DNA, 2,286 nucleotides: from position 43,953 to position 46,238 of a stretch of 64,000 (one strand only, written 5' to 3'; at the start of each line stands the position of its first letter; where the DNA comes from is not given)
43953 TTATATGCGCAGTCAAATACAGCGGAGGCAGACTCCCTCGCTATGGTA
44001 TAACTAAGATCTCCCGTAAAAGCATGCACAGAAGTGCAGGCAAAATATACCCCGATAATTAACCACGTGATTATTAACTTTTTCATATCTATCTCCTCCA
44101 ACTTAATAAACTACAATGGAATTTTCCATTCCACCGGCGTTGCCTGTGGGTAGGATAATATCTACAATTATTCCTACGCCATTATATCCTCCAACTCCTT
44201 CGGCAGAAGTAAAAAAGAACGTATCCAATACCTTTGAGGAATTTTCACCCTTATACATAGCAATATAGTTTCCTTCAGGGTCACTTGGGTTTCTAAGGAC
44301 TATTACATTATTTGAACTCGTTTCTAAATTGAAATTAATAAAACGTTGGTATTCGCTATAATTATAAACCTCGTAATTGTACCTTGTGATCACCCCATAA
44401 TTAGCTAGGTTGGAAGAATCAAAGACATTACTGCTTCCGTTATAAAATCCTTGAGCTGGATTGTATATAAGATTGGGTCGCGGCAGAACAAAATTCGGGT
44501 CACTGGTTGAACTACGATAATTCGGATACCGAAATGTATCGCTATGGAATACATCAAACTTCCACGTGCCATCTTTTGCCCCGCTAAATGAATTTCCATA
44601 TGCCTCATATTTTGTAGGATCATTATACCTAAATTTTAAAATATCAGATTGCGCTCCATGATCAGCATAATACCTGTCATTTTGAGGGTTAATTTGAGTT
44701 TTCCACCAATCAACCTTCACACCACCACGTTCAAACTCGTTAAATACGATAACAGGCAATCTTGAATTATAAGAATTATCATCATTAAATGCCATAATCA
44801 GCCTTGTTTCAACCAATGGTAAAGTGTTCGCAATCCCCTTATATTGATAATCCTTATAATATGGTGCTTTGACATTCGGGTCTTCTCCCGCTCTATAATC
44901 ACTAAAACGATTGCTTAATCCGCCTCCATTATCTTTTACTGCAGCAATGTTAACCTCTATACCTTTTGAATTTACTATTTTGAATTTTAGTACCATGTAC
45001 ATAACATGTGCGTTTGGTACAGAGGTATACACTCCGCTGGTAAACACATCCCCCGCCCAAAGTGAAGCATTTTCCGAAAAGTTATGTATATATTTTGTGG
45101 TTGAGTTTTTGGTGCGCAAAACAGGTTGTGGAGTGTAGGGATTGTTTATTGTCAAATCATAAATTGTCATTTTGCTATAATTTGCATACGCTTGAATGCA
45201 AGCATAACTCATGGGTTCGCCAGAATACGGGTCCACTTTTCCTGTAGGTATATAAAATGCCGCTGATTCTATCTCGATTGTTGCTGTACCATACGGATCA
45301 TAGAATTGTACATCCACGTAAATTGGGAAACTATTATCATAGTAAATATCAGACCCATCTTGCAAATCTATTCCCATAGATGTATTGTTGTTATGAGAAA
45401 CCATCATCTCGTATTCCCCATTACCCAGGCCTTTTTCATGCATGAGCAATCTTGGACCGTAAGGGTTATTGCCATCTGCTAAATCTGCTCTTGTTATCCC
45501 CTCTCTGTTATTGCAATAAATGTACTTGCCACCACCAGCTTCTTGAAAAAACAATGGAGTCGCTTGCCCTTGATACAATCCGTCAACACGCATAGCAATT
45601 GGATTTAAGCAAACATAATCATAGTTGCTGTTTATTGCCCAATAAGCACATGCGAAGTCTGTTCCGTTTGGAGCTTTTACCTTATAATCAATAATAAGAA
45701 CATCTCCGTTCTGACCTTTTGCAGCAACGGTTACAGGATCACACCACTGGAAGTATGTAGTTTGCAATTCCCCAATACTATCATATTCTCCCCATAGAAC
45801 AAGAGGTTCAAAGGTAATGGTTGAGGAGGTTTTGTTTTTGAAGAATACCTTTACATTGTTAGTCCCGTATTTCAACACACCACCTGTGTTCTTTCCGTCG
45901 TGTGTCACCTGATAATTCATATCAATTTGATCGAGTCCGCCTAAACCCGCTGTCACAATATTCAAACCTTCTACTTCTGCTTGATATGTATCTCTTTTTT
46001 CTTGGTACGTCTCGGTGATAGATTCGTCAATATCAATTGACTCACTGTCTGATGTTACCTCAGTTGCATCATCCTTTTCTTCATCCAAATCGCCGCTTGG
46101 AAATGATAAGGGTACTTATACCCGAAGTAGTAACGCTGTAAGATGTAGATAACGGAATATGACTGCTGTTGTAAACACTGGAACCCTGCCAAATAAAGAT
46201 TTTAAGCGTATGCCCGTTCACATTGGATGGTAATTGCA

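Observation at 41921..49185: Five-gene, tightly packed operon of uncharacterised surface or secreted proteins on the island, two of which lack export signals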

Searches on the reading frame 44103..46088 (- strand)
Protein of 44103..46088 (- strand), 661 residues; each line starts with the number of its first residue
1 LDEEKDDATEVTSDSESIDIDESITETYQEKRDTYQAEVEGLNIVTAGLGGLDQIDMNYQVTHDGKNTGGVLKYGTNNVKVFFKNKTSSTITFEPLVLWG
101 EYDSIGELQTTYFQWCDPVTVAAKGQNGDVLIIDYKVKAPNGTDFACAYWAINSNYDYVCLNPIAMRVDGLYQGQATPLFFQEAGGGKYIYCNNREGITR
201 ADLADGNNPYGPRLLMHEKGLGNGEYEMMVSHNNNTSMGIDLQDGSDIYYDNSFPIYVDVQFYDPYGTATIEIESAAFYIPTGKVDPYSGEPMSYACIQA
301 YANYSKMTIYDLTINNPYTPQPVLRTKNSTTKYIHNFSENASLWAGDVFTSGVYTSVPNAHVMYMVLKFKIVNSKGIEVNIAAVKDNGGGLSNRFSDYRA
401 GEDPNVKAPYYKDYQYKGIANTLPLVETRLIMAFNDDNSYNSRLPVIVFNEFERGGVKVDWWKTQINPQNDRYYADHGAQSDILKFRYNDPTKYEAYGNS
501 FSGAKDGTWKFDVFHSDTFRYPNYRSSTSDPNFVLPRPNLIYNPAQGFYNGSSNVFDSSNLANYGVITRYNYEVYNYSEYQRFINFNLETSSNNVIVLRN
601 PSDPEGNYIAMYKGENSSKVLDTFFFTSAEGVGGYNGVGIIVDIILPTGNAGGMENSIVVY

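Call 3: search_protein_families(library=pfam, proteins=[window:44103-46088:-], max_evalue=1)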
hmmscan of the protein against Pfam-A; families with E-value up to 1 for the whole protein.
window:44103-46088:- (661 aa): 0 families

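Call 4: search_protein_families(library=ncbifam, proteins=[window:44103-46088:-], max_evalue=1)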
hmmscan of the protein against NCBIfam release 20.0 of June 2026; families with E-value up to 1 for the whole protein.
window:44103-46088:- (661 aa): 0 families

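Call 7: search_protein_families(library=phrogs, proteins=[window:44103-46088:-], max_evalue=0.1)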
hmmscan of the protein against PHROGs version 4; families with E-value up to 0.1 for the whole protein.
window:44103-46088:- (661 aa): 0 families

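Call 8: search_protein_families(library=padloc, proteins=[window:44103-46088:-], max_evalue=0.1)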
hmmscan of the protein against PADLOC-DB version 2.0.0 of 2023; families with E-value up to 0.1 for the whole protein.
window:44103-46088:- (661 aa): 0 families

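Call 9: find_homologous_proteins(query=window:44103-46088:-)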
Query window:44103-46088:- (661 aa): 7 proteins with E <= 0.001 among 5391 candidates.
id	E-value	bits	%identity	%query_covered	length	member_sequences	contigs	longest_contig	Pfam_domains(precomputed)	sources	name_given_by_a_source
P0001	2.5e-211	722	52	100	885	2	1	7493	-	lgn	-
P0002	9.2e-48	182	33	73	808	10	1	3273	-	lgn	-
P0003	1.1e-38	152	30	73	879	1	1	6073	PF07833.17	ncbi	-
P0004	1.3e-35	141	30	72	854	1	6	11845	PF07833.17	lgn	-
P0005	2.0e-32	131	29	76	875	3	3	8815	PF07833.17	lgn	-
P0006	3.4e-31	127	28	73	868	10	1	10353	PF07833.17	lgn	-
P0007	5.6e-28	116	27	66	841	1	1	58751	PF07833.17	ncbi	-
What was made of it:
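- Tried and rejected: P4 gave only 7 hits (call 9).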

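Call 10: find_encoding_contigs(protein=window:44103-46088:-, flank=10000)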
Protein window:44103-46088:- (661 aa): no gene with exactly this product is on record in the collection.

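Call 11: find_encoding_contigs(protein=P0001, flank=10000)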
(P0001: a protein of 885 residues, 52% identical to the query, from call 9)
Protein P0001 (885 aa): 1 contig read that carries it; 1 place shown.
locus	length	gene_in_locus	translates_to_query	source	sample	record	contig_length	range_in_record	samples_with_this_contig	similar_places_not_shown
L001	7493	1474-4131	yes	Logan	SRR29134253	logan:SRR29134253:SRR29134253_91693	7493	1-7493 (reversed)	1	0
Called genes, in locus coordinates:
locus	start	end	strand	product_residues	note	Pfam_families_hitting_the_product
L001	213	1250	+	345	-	-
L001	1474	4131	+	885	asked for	-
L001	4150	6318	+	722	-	PF07833:Cu_amine_oxidN1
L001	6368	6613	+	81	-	-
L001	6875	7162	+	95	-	PF05973:Gp49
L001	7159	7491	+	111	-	?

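Call 12: find_encoding_contigs(protein=P0007, flank=10000)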
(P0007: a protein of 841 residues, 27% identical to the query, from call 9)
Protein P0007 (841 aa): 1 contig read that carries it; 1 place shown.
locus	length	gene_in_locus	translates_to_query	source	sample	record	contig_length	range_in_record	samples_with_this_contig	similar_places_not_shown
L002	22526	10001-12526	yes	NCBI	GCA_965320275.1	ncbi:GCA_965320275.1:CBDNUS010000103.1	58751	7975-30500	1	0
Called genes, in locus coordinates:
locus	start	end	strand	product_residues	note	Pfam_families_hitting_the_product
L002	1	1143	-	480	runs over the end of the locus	PF02934:GatB_N, PF02637:GatB_Yqey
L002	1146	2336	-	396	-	PF01425:Amidase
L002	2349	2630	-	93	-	PF02686:GatC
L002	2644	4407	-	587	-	PF01336:tRNA_anti-codon, PF00152:tRNA-synt_2, PF02938:GAD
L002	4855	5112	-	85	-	PF12116:SpoIIID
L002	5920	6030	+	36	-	-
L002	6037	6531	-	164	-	PF12671:Amidase_6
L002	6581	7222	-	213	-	PF03458:Gly_transporter, PF05197:TRIC (weak), PF03458:Gly_transporter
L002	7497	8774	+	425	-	PF00709:Adenylsucc_synt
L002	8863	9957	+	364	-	PF02350:Epimerase_2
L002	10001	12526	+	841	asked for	PF07833:Cu_amine_oxidN1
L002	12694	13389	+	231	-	PF04607:RelA_SpoT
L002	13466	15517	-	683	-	PF09479:Flg_new (weak), PF00395:SLH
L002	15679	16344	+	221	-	PF01551:Peptidase_M23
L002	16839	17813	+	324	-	-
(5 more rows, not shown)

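Call 13: find_encoding_contigs(protein=P0004, flank=10000)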
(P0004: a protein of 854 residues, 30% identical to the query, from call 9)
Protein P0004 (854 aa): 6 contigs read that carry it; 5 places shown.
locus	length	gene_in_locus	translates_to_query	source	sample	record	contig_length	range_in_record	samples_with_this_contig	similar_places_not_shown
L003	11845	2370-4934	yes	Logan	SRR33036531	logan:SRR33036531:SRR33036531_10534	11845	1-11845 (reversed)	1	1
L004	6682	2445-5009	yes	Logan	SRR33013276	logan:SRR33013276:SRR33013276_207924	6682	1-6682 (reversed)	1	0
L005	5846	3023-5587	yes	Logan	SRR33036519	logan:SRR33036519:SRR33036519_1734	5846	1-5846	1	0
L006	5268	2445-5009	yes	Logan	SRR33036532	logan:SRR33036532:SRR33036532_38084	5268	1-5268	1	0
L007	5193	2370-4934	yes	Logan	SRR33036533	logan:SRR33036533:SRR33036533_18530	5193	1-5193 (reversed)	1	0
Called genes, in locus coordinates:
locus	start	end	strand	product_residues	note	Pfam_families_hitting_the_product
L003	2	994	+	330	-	?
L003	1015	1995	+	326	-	PF00535:Glycos_transf_2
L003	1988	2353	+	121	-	PF04138:GtrA_DPMS_TM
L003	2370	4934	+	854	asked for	PF07833:Cu_amine_oxidN1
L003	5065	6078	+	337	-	PF00005:ABC_tran, PF02463:SMC_N (weak), PF13304:AAA_21, PF09383:NIL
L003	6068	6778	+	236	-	PF00528:BPD_transp_1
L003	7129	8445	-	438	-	PF01522:Polysacc_deac_1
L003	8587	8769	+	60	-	PF20076:DUF6472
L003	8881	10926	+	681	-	PF00395:SLH, PF12849:PBP_like_2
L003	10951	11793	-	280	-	PF01522:Polysacc_deac_1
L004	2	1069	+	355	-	?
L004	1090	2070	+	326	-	PF00535:Glycos_transf_2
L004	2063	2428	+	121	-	PF04138:GtrA_DPMS_TM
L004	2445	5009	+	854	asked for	PF07833:Cu_amine_oxidN1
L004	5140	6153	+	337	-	PF00005:ABC_tran, PF02463:SMC_N (weak), PF13304:AAA_21, PF09383:NIL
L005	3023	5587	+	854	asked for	PF07833:Cu_amine_oxidN1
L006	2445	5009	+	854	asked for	PF07833:Cu_amine_oxidN1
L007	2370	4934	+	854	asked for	PF07833:Cu_amine_oxidN1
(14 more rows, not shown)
